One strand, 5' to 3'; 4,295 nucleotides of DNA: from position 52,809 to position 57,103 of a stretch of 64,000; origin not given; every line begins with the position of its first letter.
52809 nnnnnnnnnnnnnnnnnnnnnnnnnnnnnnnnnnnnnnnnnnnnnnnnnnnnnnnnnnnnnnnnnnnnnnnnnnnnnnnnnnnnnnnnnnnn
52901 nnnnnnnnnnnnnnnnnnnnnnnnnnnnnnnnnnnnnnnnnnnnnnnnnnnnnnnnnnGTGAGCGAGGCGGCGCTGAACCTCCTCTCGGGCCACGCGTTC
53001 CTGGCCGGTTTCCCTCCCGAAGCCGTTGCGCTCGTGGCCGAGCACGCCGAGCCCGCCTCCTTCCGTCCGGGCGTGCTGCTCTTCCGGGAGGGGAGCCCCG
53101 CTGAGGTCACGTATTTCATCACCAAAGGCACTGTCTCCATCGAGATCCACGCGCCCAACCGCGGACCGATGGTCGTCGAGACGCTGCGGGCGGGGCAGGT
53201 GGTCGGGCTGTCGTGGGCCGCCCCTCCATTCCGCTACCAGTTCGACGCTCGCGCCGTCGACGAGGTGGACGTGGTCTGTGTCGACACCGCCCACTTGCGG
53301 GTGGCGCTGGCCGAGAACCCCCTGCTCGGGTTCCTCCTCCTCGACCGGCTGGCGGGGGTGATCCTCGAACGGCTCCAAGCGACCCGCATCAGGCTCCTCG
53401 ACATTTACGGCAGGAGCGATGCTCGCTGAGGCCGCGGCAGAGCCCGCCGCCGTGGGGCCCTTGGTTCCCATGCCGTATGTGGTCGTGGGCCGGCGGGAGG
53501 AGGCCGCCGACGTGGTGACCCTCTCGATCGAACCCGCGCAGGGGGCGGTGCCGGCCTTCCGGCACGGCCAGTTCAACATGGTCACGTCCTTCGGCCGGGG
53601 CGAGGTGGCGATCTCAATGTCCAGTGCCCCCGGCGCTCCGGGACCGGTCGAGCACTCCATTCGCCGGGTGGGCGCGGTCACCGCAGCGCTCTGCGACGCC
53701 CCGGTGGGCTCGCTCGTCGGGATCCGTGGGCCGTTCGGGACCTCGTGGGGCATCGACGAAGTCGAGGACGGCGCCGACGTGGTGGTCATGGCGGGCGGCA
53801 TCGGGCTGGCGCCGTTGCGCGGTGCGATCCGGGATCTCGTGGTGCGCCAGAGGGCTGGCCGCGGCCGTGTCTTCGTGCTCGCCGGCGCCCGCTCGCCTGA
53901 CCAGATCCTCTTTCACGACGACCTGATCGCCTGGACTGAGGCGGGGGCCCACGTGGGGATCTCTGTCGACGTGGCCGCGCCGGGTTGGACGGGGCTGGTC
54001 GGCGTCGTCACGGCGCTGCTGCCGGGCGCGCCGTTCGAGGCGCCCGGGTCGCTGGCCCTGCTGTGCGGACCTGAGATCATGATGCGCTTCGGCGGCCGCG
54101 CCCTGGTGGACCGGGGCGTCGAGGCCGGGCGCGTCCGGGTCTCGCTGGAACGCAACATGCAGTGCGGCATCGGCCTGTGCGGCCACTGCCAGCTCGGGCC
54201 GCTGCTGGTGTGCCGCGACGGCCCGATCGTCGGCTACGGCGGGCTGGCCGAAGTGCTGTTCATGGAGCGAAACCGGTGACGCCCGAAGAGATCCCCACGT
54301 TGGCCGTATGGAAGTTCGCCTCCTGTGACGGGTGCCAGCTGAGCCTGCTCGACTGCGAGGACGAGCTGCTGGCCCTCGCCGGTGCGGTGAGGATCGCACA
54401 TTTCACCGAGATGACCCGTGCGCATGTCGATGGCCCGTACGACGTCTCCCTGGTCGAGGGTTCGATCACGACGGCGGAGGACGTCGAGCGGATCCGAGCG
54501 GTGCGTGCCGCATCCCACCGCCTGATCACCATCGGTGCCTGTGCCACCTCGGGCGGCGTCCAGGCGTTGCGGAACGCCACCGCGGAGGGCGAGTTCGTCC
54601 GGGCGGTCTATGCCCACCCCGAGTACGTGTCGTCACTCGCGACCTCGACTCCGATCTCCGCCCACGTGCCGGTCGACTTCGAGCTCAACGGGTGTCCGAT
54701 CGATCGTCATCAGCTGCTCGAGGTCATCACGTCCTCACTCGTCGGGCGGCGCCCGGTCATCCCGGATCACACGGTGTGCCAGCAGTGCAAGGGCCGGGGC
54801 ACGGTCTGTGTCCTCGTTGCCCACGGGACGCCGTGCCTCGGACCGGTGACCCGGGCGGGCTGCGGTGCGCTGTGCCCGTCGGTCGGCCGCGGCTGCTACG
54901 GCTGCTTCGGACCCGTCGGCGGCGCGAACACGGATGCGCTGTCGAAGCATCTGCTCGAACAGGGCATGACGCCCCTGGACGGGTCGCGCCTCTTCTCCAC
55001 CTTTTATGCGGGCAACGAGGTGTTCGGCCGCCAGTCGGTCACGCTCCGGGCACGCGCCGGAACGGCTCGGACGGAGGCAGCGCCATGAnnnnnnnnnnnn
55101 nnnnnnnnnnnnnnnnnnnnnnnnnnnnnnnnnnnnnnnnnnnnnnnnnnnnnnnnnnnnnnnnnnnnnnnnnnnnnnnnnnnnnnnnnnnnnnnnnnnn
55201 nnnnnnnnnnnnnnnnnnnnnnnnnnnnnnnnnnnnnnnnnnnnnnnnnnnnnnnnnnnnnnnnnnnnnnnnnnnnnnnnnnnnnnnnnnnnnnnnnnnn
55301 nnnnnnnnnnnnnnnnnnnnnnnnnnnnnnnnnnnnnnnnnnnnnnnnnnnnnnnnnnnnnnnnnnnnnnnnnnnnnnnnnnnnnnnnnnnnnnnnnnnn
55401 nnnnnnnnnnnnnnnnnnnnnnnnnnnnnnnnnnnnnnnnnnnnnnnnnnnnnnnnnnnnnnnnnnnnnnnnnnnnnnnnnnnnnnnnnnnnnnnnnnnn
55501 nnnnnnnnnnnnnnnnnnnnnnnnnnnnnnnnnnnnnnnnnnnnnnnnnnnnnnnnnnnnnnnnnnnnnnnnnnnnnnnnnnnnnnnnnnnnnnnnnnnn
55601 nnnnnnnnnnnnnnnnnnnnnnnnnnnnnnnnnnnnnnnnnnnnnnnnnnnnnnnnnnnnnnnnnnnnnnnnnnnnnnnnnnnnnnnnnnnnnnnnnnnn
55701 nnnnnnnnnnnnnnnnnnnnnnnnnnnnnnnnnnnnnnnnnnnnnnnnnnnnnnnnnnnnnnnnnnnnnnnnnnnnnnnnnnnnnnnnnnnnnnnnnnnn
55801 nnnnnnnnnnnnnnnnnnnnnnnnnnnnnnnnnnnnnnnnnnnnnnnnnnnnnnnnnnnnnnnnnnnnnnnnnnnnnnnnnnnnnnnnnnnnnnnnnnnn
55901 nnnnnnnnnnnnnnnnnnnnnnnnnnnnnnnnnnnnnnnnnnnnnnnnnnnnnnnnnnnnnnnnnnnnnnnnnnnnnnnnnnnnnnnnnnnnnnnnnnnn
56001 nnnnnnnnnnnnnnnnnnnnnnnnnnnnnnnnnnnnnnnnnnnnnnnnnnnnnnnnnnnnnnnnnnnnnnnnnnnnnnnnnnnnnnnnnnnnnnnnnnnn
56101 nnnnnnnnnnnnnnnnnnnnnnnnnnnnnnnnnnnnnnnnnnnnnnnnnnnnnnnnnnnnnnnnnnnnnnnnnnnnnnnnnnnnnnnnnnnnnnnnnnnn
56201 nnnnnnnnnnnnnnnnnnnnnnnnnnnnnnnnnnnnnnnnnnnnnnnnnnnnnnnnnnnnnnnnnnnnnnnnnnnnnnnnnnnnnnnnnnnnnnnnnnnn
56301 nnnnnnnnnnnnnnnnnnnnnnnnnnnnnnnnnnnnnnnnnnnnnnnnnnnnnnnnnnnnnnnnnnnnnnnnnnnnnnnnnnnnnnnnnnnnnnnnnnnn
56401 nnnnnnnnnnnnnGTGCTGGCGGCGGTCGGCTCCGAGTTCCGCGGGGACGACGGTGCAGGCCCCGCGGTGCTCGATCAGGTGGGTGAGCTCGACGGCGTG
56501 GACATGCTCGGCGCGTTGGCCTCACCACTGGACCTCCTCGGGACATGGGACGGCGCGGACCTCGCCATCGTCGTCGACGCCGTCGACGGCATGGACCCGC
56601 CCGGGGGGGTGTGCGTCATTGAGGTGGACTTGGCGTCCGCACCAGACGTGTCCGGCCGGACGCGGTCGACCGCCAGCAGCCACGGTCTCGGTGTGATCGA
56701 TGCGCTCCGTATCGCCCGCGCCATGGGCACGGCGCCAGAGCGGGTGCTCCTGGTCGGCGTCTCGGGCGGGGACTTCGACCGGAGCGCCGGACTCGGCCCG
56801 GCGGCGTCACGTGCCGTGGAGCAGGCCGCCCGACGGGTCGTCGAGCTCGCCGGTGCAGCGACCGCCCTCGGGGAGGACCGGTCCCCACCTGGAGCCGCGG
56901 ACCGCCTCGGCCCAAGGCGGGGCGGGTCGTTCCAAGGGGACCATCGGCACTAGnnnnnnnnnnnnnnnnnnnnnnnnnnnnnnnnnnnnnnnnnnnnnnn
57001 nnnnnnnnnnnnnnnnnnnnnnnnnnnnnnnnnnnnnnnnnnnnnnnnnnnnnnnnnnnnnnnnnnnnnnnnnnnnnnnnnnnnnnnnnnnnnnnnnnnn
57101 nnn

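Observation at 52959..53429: HTH-less cNMP-fold protein wedged between hydrogenase electron-transfer subunits, with a degenerate phosphate-binding cassette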

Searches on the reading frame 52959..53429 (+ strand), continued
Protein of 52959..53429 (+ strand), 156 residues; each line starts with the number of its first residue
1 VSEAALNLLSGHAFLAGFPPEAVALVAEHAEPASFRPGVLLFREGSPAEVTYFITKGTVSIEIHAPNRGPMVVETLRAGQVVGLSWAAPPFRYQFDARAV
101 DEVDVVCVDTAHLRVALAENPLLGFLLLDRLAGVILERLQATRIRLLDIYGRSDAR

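Call 48: list_cluster_members(proteins=[P0204, P0141])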
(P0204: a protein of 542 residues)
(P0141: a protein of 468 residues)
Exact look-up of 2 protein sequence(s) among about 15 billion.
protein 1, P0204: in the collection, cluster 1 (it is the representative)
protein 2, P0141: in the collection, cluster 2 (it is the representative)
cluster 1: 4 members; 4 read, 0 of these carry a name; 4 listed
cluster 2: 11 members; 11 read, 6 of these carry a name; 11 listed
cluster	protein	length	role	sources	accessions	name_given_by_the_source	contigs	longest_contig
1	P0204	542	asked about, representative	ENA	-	-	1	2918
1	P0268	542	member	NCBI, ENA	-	-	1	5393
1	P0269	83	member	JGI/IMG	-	-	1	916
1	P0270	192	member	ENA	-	-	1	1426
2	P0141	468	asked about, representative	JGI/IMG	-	-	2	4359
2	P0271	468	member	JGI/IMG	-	NAD(P)H-flavin reductase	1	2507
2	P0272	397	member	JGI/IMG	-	NAD(P)H-flavin reductase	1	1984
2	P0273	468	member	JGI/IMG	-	anaerobic sulfite reductase subunit B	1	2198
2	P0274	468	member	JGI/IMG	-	NAD(P)H-flavin reductase/CRP-like cAMP-binding protein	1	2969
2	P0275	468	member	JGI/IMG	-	NAD(P)H-flavin reductase/CRP-like cAMP-binding protein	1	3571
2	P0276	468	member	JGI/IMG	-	NAD(P)H-flavin reductase/CRP-like cAMP-binding protein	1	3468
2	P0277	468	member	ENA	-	-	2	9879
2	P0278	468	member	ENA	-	-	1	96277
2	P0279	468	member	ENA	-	-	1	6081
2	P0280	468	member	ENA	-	-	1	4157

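Call 49: find_encoding_contigs(protein=P0204, flank=5000, max_places=4)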
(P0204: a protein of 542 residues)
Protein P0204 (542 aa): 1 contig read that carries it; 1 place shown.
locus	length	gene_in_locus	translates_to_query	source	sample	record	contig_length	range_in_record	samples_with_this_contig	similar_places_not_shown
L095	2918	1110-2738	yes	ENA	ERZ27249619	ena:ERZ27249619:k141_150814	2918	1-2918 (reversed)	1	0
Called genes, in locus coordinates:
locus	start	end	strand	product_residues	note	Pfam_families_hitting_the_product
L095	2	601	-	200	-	?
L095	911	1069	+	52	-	-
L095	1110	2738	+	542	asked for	PF13183:Fer4_8 (faint), PF13746:Fer4_18 (faint), PF12838:Fer4_7 (faint), PF13534:Fer4_17 (faint), PF17179:Fer4_22, PF25160:LdpA_Fe-S-bd (faint), PF00027:cNMP_binding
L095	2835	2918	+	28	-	?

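Call 50: find_encoding_contigs(protein=P0278, flank=6000, max_places=3)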
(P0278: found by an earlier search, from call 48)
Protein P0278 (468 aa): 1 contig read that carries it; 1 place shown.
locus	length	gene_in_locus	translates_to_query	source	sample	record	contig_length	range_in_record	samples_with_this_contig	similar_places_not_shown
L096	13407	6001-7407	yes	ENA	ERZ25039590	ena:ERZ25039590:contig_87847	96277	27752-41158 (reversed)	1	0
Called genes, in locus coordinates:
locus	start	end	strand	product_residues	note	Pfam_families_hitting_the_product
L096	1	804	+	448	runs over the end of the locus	-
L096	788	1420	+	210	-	-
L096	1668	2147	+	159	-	PF09586:YfhO (weak)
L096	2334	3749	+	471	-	PF13302:Acetyltransf_3, PF00583:Acetyltransf_1 (weak)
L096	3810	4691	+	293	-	PF00561:Abhydrolase_1, PF12146:Hydrolase_4 (weak), PF12697:Abhydrolase_6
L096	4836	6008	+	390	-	PF13183:Fer4_8 (faint), PF12838:Fer4_7 (faint), PF13187:Fer4_9 (faint), PF13534:Fer4_17 (faint), PF13746:Fer4_18 (faint), PF14697:Fer4_21 (faint), PF12797:Fer4_2 (faint), PF17179:Fer4_22, +2 more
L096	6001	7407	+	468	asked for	PF00027:cNMP_binding, PF00175:NAD_binding_1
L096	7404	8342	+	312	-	PF01058:Oxidored_q6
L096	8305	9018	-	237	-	-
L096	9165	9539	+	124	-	PF00374:NiFeSe_Hases (weak)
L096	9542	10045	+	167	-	PF01750:HycI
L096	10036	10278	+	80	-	PF01455:HupF_HypC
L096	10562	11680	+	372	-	PF02012:BNR (faint), PF15902:Sortilin-Vps10 (faint)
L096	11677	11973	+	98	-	-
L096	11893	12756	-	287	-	PF00590:TP_methylase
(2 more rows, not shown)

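Call 51: find_encoding_contigs(protein=P0268, flank=5000, max_places=3)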
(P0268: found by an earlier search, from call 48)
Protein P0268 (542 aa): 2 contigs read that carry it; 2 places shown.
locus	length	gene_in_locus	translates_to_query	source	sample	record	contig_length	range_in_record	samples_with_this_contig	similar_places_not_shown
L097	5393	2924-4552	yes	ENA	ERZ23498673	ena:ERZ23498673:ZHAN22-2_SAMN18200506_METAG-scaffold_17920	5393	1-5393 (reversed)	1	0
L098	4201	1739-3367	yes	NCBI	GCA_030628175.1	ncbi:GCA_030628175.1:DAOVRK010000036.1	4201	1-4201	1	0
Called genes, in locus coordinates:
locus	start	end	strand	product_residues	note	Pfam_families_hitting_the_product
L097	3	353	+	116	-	?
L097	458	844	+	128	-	-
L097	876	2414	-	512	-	PF01073:3Beta_HSD, PF01370:Epimerase, PF04321:RmlD_sub_bind, PF13460:NAD_binding_10 (faint), PF16363:GDP_Man_Dehyd, PF07993:NAD_binding_4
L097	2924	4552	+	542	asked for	PF13183:Fer4_8 (faint), PF12838:Fer4_7 (faint), PF13534:Fer4_17 (faint), PF17179:Fer4_22, PF25160:LdpA_Fe-S-bd (faint), PF13746:Fer4_18 (weak), PF00027:cNMP_binding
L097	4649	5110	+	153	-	PF00027:cNMP_binding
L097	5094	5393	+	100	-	?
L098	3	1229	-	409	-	?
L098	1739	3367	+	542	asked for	PF13183:Fer4_8 (faint), PF12838:Fer4_7 (faint), PF13534:Fer4_17 (faint), PF17179:Fer4_22, PF25160:LdpA_Fe-S-bd (faint), PF13746:Fer4_18 (weak), PF00027:cNMP_binding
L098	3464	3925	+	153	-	PF00027:cNMP_binding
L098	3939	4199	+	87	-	?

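Call 52: find_encoding_contigs(protein=P0122, flank=5000, max_places=3)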
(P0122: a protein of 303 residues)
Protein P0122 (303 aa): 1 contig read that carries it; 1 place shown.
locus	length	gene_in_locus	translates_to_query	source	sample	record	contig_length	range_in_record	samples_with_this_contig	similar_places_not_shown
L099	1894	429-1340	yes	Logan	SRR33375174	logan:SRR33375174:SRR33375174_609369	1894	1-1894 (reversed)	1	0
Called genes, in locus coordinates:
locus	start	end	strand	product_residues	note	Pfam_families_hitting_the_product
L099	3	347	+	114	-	?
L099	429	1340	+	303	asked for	PF00027:cNMP_binding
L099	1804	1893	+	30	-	?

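Call 53: find_encoding_contigs(protein=P0126, flank=5000, max_places=3)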
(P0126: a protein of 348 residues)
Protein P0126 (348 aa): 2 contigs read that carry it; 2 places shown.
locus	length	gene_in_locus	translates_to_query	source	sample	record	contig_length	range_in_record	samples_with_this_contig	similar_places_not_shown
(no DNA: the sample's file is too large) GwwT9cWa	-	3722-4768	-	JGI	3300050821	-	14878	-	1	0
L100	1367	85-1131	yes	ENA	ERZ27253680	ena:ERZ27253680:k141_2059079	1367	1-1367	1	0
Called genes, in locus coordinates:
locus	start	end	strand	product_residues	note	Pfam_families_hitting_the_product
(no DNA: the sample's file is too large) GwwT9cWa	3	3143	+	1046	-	?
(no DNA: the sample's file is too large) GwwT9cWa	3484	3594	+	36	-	-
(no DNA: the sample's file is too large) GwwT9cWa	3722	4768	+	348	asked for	PF00027:cNMP_binding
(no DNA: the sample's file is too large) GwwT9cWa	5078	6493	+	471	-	PF02321:OEP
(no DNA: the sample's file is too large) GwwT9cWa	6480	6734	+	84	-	-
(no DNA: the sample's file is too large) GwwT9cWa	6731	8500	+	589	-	PF19335:HMBD, PF25917:BSH_RND, PF25919:BSH_CusB, PF25973:BSH_CzcB, PF25869:3HB_CusB (weak), PF25954:Beta-barrel_RND_2, PF25975:CzcB_C, PF19335:HMBD, +3 more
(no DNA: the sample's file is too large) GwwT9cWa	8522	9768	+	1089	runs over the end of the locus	PF00873:ACR_tran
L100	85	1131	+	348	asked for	PF00027:cNMP_binding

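Call 62: get_annotated_region(hit=H3, flank=6000)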
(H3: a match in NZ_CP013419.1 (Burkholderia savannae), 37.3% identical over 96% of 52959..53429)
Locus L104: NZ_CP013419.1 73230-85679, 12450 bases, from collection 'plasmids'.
description: Burkholderia savannae strain MSMB266 plasmid pMSMB0266, complete sequence
organism: Burkholderia savannae (NCBI taxid 1637837)
taxonomy: Bacteria; Pseudomonadota; Betaproteobacteria; Burkholderiales; Burkholderiaceae; Burkholderia; Burkholderia savannae
host: -; source: soil; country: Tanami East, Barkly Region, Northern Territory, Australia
typing (MOB-suite, as given by PLSDB): conjugative; replicon rep_cluster_2012; relaxase MOBP; mating-pair formation MPF_T
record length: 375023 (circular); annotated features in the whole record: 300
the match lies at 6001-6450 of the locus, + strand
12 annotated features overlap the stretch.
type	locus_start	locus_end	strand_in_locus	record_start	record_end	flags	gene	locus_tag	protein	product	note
CDS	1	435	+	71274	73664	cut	-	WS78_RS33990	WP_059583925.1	exo-beta-N-acetylmuramidase NamZ domain-containing protein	-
CDS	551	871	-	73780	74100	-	-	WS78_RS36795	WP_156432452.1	hypothetical protein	-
CDS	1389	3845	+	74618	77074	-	ppsA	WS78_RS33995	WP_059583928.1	phosphoenolpyruvate synthase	GO:0016310 - phosphorylation [Evidence IEA]; GO:0006090 - pyruvate metabolic process [Evidence IEA]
CDS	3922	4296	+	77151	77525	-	-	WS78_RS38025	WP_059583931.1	hypothetical protein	-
CDS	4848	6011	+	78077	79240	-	-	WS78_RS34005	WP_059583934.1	4Fe-4S dicluster domain-containing protein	-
CDS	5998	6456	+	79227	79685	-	-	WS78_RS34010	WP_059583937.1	cyclic nucleotide-binding domain-containing protein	-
CDS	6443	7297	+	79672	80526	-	-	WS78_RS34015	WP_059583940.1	FAD/NAD(P)-binding protein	-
CDS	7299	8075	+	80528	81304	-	-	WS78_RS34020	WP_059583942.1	oxidoreductase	-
CDS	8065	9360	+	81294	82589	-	-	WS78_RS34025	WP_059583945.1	nickel-dependent hydrogenase large subunit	-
CDS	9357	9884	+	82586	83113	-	-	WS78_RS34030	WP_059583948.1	hydrogenase maturation protease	-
CDS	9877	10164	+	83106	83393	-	-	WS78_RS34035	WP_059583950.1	hydrogenase/urease maturation nickel metallochaperone HypA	GO:0051604 - protein maturation [Evidence IEA]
CDS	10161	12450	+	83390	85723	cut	hypF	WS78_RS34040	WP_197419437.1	carbamoyltransferase HypF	GO:0036211 - protein modification process [Evidence IEA]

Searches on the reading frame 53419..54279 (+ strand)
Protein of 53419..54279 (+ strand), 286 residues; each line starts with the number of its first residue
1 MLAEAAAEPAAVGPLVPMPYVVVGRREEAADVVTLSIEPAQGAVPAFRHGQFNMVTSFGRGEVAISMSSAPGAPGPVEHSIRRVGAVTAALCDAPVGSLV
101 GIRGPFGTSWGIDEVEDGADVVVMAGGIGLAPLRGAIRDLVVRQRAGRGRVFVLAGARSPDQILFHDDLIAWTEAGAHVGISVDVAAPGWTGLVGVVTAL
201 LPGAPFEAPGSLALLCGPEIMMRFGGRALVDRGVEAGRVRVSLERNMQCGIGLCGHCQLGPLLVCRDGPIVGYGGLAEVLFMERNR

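Call 3: search_protein_families(library=pfam, proteins=[window:53419-54279:+], max_evalue=0.01)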
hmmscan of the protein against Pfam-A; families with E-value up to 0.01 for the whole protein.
window:53419-54279:+ (286 aa): 2 families
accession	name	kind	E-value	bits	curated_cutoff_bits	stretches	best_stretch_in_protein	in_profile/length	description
PF00175.26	NAD_binding_1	-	9.8e-09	36.3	22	1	124-224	2-106/109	Oxidoreductase NAD-binding domain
PF10418.14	DHODB_Fe-S_bind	-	9.8e-07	28.8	23.9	1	244-272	1-36/41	Iron-sulfur cluster binding domain of dihydroorotate dehydrogenase B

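Call 4: search_protein_families(library=ncbifam, proteins=[window:53419-54279:+], max_evalue=0.01)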
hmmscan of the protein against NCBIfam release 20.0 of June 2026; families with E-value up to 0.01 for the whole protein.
window:53419-54279:+ (286 aa): 24 families
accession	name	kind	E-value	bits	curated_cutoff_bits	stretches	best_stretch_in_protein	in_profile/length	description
NF006220.0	PRK08345.1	subfamily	2.1e-48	165.1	395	1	46-273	42-284/294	cytochrome-c3 hydrogenase subunit gamma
NF040830.1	sulfhyd_ShyC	equivalog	3.2e-43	148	600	1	46-273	38-278/288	NAD(P)-dependent hydrogenase/sulfhydrogenase 2 subunit gamma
TIGR02911.1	sulfite_red_B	equivalog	1.2e-41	142.6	288.6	1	48-273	32-253/261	anaerobic sulfite reductase subunit AsrB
NF000796.0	PRK00054.1-1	equivalog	1.1e-37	129.7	224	1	27-278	13-237/254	dihydroorotate dehydrogenase electron transfer subunit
NF040835.1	sulfhyd_HydG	equivalog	6.4e-35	120.8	650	1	45-273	48-281/292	NADPH-dependent hydrogenase/sulfhydrogenase 1 subunit gamma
NF009414.0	PRK12778.1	equivalog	1.1e-16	60.3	1103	1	22-269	4-241/752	bifunctional dihydroorotate dehydrogenase B NAD binding subunit/NADPH-dependent glutamate synthase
NF000798.0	PRK00054.1-3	equivalog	3.9e-16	59.4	219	1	47-271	31-237/244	dihydroorotate dehydrogenase electron transfer subunit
NF004862.0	PRK06222.1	subfamily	9.5e-16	58.1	220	1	21-269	3-241/281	sulfide/dihydroorotate dehydrogenase-like FAD/NAD-binding protein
NF000799.0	PRK00054.1-4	equivalog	2.2e-14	53.2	314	1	82-258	72-230/258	dihydroorotate dehydrogenase electron transfer subunit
NF000797.0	PRK00054.1-2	equivalog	7.4e-12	45.1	270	1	83-272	80-261/267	dihydroorotate dehydrogenase electron transfer subunit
NF009415.0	PRK12779.1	equivalog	1.9e-10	39.3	1519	1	17-259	648-893/944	putative bifunctional glutamate synthase subunit beta/2-polyprenylphenol hydroxylase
NF058606.1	GlBtMonoRdsGbcB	equivalog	4.3e-09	35.7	500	1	27-170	23-168/362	glycine betaine monooxygenase reductase subunit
NF045803.1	MethMoxFADbindMmoC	equivalog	1.9e-08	33.4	500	1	43-239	136-335/343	aromatic/alkene monooxygenase hydroxylase FAD-binding subunit MmoC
TIGR01941.1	nqrF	equivalog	2.5e-08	33.3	295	1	79-236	234-395/405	NADH:ubiquinone reductase (Na(+)-transporting) subunit F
NF040810.1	BenC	equivalog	4e-08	32.8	430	1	28-235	115-321/333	benzoate 1,2-dioxygenase electron transfer component BenC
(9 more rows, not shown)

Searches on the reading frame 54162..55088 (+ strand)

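Call 3: search_protein_families(library=pfam, proteins=[window:54162-55088:+], max_evalue=0.01)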
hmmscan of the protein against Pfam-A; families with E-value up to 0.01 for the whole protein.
window:54162-55088:+ (308 aa): 1 family
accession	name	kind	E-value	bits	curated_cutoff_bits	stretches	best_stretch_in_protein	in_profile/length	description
PF01058.29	Oxidored_q6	-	5.8e-24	84.7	27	1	55-190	1-126/128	NADH ubiquinone oxidoreductase, 20 Kd subunit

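Call 4: search_protein_families(library=ncbifam, proteins=[window:54162-55088:+], max_evalue=0.01)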
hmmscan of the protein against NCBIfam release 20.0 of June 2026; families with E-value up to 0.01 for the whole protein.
window:54162-55088:+ (308 aa): 6 families
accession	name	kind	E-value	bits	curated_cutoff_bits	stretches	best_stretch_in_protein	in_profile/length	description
NF040836.1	sulfhyd_HydD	equivalog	1e-46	159.2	500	1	47-273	8-236/261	NADPH-dependent hydrogenase/sulfhydrogenase 1 subunit delta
NF040831.1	sulfhyd_ShyD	equivalog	3.4e-46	157.8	460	1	47-262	3-218/240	NAD(P)-dependent hydrogenase/sulfhydrogenase 2 subunit delta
NF045875.1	F420_non_VhuG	exception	2.4e-25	89.4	450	2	47-210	7-181/286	F420-non-reducing hydrogenase subunit VhuG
TIGR03294.1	FrhG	equivalog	1.2e-09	38.3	245.5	1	47-197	4-145/228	coenzyme F420 hydrogenase subunit gamma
NF011390.0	PRK14815.1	equivalog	0.00012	21.5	281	1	62-133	42-116/183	NADH dehydrogenase subunit B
NF011394.0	PRK14819.1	equivalog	0.0055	16.3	312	0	61-132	39-113/264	NADH-quinone oxidoreductase subunit B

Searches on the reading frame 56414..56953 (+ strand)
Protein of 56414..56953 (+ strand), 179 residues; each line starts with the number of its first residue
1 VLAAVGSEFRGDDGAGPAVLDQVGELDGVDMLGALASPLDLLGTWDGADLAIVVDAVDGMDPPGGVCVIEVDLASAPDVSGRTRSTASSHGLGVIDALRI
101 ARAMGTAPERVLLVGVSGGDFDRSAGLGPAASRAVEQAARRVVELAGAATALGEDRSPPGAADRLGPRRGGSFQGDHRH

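Call 3: search_protein_families(library=pfam, proteins=[window:56414-56953:+], max_evalue=0.01)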
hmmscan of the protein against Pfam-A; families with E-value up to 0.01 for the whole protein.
window:56414-56953:+ (179 aa): 1 family
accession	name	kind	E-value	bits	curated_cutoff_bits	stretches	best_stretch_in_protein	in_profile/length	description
PF01750.23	HycI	-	4.8e-10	39.8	23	1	29-143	17-128/130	Hydrogenase maturation protease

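Call 4: search_protein_families(library=ncbifam, proteins=[window:56414-56953:+], max_evalue=0.01)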
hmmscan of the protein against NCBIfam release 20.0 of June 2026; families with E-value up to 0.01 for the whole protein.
window:56414-56953:+ (179 aa): 5 families
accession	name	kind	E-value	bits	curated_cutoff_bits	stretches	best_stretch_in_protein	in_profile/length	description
TIGR00072.1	hydrog_prot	superfamily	1.1e-24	87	47.45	1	2-144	2-143/145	hydrogenase maturation protease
TIGR00140.1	hupD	subfamily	3.8e-09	36.7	151.8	1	33-143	38-144/151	HyaD/HybD family hydrogenase maturation endopeptidase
NF007777.0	PRK10466.1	equivalog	4.4e-09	36.3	190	1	27-145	34-148/164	HyaD/HybD family hydrogenase maturation endopeptidase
NF045519.1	NiFeSe_H2_mat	exception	0.00015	21.7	190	1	5-129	8-130/152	NiFeSe hydrogenase maturation protease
TIGR00142.1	hycI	equivalog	0.0011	18.8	119.1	0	2-145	3-141/146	hydrogenase maturation peptidase HycI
